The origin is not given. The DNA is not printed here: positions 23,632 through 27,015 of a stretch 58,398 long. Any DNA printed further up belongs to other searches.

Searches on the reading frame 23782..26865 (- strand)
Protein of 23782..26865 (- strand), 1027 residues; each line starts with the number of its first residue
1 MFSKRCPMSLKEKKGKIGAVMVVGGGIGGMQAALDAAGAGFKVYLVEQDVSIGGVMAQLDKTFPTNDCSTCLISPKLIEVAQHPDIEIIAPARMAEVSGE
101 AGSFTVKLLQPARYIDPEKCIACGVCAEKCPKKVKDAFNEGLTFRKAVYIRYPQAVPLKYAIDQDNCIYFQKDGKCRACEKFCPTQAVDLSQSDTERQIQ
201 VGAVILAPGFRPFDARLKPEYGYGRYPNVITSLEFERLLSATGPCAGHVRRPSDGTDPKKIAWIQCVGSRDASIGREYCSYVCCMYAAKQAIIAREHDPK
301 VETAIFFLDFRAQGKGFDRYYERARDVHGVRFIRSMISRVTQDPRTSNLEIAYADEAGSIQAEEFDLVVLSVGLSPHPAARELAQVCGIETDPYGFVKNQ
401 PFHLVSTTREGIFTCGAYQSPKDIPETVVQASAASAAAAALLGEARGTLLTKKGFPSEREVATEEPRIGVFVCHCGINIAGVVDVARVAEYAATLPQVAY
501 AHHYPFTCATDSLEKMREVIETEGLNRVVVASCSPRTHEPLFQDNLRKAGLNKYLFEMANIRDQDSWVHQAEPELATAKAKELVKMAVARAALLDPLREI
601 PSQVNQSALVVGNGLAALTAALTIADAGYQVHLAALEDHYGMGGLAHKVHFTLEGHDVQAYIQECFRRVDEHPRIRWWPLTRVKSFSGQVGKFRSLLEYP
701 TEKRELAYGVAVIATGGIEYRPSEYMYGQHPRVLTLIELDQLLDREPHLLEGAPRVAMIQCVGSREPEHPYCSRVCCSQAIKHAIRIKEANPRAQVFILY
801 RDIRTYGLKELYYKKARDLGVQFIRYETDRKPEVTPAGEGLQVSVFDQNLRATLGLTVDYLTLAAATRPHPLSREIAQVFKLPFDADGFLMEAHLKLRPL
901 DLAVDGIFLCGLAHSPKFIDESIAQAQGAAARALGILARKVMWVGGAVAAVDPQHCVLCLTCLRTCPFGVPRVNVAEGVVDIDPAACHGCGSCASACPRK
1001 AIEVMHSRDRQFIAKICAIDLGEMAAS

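Call 14: search_protein_families(library=ncbifam, proteins=[window:23782-26865:-], max_evalue=0.00001)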
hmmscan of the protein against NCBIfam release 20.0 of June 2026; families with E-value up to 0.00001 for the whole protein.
window:23782-26865:- (1027 aa): 44 families (the best 25 are shown)
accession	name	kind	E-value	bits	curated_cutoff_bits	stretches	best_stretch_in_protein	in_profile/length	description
NF040770.1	hetero_SS_HdrA2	exception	1.6e-279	929.3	1100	3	19-444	141-562/777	CoB-CoM heterodisulfide reductase HdrA2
NF041778.1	hetero_SS_HdrA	equivalog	2e-214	713.8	1400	3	19-448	144-576/771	ferredoxin:CoB-CoM heterodisulfide reductase subunit HdrA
NF041891.1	hdrA_Methbact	equivalog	2.8e-203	677.2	1300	3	19-440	135-554/762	ferredoxin:CoB-CoM heterodisulfide reductase subunit HdrA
NF005503.0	PRK07118.1-2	equivalog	4.9e-13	49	252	1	956-1013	140-195/292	RnfABCDGE type electron transport complex subunit B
TIGR01372.1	soxA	subfamily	5.7e-13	47.6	1164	0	19-68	170-219/996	sarcosine oxidase subunit alpha family protein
NF042909.1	FMH_DH_FwdF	exception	3.6e-12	46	375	1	114-198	51-126/336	tungsten-dependent formylmethanofuran dehydrogenase subunit FwdF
NF038196.1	ferrodoxin_EFR1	subfamily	2e-10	41.1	75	1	951-1007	182-234/242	EFR1 family ferrodoxin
NF058577.1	FdxA_fam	equivalog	2.2e-10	40.6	65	0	954-1001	7-52/52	4Fe-4S ferredoxin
NF041836.1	rnfB_Methano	equivalog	4.8e-10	39.3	445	1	946-1004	208-264/265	Rnf electron transport complex subunit RnfB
NF007202.0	PRK09623.1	equivalog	8.6e-10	38.9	166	1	948-1006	45-102/105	3-methyl-2-oxobutanoate dehydrogenase subunit delta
TIGR03997.1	mycofact_OYE_2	equivalog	1.1e-09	37.3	793.15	1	18-60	380-422/645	mycofactocin system FadH/OYE family oxidoreductase 2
NF040864.1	HgcB_ferredoxin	equivalog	1.2e-09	37.9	99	1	950-1005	10-64/93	mercury methylation ferredoxin HgcB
NF005505.0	PRK07118.1-4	equivalog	2e-09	37.4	378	0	945-1004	207-264/265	Fe-S cluster domain-containing protein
TIGR02179.1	PorD_KorD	subfamily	6.1e-09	35.9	60.05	1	951-1006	22-76/78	2-oxoacid:acceptor oxidoreductase, delta subunit, pyruvate/2-ketoisovalerate family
NF005560.0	PRK07233.1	equivalog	1.3e-08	34.2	252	0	20-60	3-43/435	hypothetical protein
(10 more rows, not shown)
